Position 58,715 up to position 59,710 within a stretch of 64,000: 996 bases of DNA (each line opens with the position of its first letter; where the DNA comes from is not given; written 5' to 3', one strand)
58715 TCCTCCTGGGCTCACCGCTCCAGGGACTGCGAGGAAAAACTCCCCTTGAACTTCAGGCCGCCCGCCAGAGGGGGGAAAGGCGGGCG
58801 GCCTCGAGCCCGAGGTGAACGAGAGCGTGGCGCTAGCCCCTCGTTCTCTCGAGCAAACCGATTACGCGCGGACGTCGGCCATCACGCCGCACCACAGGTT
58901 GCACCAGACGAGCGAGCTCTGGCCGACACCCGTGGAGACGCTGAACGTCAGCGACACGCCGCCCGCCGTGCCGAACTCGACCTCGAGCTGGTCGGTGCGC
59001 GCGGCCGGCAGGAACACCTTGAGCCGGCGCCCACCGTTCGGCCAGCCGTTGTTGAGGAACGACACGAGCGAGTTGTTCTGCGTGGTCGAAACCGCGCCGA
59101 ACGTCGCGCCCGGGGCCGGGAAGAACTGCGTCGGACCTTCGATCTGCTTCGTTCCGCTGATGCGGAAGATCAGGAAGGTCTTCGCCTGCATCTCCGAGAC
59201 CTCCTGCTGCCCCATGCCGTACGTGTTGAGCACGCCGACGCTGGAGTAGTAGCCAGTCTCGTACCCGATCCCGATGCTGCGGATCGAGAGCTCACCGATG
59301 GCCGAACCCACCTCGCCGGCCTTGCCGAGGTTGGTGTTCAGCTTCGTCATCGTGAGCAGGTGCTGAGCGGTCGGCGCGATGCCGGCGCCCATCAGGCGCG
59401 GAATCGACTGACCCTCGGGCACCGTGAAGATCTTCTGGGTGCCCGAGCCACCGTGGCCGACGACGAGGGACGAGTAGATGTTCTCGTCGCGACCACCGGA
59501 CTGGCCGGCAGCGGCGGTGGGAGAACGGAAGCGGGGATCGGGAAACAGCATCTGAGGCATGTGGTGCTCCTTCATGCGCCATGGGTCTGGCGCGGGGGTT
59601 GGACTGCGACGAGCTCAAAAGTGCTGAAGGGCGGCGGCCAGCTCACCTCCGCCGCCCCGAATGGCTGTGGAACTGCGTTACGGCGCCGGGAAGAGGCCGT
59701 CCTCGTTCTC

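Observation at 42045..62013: About 20-kb leftward block full of secreted and membrane proteins and hydrolases, with no recognisable terminase, portal, HK97 capsid, tape-measure or tail genes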

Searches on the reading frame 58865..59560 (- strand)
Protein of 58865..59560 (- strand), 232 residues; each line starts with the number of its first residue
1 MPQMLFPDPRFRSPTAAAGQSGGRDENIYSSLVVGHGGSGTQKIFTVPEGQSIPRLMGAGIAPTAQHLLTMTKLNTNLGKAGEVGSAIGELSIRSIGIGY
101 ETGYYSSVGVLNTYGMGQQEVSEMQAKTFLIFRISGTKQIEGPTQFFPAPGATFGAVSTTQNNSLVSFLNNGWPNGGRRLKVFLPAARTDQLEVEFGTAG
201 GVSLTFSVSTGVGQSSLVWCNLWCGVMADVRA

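Call 40: search_protein_families(library=pfam, max_evalue=1, proteins=[window:58865-59560:-])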
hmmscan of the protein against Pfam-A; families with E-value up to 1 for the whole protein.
window:58865-59560:- (232 aa): 0 families

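Call 41: search_protein_families(library=ncbifam, max_evalue=0.1, proteins=[window:58865-59560:-])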
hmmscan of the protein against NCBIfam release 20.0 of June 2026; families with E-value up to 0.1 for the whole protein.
window:58865-59560:- (232 aa): 0 families

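Call 55: find_homologous_proteins(query=window:58865-59560:-, max_evalue=0.001)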
Query window:58865-59560:- (232 aa): 99 proteins with E <= 0.001 among 644 candidates.
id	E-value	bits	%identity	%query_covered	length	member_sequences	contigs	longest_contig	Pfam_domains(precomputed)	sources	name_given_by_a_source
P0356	2.7e-149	513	100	100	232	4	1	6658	-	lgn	-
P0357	2.1e-134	464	91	99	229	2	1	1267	-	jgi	-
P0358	5.4e-134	463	88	100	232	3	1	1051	-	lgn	-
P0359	1.3e-133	461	90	99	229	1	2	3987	-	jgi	jgi:hypothetical protein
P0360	6.5e-129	446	87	100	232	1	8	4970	-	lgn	-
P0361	3.7e-128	444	86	100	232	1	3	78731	-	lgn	-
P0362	6.7e-128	443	85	100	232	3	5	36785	-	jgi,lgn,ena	-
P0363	4.9e-127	440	85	99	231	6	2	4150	-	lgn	-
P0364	5.7e-127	440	85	99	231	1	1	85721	-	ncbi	-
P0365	6.7e-127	439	85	99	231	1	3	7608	-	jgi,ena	-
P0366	2.0e-126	438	84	99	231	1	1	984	-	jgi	jgi:hypothetical protein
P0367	2.6e-126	438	85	99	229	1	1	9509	-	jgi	jgi:hypothetical protein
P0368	2.8e-126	437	85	99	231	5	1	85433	-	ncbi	-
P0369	3.2e-126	437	83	99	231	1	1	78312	-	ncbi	-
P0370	6.5e-126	436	85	99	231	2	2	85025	-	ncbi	-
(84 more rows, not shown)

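Call 58: search_solved_structures(query=A3, max_evalue=10, show_alignments=2)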
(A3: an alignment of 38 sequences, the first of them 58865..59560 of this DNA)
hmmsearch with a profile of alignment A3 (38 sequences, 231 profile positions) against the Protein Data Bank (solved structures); distinct sequences matched with E-value up to 10: 3.
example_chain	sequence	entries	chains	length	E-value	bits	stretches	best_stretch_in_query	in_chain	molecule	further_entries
6g6o_A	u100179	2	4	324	0.15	14.5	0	31-65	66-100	Ika8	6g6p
2qtp_A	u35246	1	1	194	0.3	13.6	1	66-110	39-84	Uncharacterized protein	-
5mdx_O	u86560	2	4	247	0.89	12.1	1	122-213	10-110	Oxygen-evolving enhancer protein 1-1, chloroplastic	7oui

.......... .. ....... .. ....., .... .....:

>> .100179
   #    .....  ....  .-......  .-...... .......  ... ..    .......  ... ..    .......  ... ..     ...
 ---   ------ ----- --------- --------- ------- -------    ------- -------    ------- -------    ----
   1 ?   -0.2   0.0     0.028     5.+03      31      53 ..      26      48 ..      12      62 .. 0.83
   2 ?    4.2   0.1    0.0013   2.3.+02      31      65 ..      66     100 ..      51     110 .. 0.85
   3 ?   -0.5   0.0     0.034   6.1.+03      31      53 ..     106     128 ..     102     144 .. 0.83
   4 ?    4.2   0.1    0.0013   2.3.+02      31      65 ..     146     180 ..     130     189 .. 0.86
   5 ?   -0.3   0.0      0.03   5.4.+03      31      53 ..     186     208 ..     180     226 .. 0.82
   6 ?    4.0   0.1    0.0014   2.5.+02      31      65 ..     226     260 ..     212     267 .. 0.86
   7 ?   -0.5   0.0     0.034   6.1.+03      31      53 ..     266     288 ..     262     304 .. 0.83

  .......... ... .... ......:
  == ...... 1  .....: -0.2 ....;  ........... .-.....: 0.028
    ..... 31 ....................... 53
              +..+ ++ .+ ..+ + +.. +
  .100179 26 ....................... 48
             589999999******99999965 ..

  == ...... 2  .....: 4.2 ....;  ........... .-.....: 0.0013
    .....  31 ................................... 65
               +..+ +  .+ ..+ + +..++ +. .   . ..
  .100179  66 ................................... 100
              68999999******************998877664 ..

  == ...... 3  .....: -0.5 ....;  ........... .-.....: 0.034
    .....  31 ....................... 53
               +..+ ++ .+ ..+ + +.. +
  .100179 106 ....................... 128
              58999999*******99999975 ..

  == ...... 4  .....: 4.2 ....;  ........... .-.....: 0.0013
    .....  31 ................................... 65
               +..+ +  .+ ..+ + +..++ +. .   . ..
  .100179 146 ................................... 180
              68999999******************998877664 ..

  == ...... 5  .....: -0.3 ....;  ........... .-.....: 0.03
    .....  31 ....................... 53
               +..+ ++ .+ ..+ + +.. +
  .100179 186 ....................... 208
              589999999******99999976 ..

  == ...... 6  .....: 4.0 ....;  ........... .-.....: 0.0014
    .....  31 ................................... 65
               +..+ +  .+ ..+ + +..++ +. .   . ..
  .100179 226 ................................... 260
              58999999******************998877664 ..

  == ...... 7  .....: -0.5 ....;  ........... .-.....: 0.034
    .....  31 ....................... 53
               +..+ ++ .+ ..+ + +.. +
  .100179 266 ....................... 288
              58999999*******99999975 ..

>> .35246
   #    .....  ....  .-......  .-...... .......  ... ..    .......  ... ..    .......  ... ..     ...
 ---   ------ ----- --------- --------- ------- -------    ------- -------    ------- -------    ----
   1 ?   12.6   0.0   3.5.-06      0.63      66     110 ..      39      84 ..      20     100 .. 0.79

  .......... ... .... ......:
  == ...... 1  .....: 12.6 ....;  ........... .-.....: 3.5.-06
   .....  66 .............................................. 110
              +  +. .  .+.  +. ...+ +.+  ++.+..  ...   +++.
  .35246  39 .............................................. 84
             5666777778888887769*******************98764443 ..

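Call 68: search_dna_similar(query=window:58865-59560:-, collection=phages, mode=protein, max_evalue=1, max_rows=10)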
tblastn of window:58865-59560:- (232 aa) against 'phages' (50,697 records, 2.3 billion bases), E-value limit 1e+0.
No match.

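Call 94: search_dna_similar(query=window:58865-59560:-, collection=plasmids, mode=protein, max_evalue=1, max_rows=10)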
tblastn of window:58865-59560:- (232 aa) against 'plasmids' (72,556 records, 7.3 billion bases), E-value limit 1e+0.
No match.

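Call 102: find_related_loci(query=A3, collection=viral_contigs, flank=10000)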
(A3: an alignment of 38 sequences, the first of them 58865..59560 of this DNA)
Query A3 (232 aa) in viral_contigs; peptide patterns used: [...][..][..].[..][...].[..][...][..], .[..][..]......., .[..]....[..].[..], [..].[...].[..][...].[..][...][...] (x = any residue, [..] = any of these).
92 stretches matched a pattern; 4 encode a relative of the query (tblastn E <= 1e-3); 4 distinct loci.
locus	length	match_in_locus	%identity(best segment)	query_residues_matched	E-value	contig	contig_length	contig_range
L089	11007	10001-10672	48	3-231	2e-64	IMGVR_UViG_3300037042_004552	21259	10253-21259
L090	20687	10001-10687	47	4-231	1e-60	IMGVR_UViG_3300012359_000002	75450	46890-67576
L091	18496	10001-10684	35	1-231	1e-33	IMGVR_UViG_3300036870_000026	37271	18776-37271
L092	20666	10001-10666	36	9-231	3e-37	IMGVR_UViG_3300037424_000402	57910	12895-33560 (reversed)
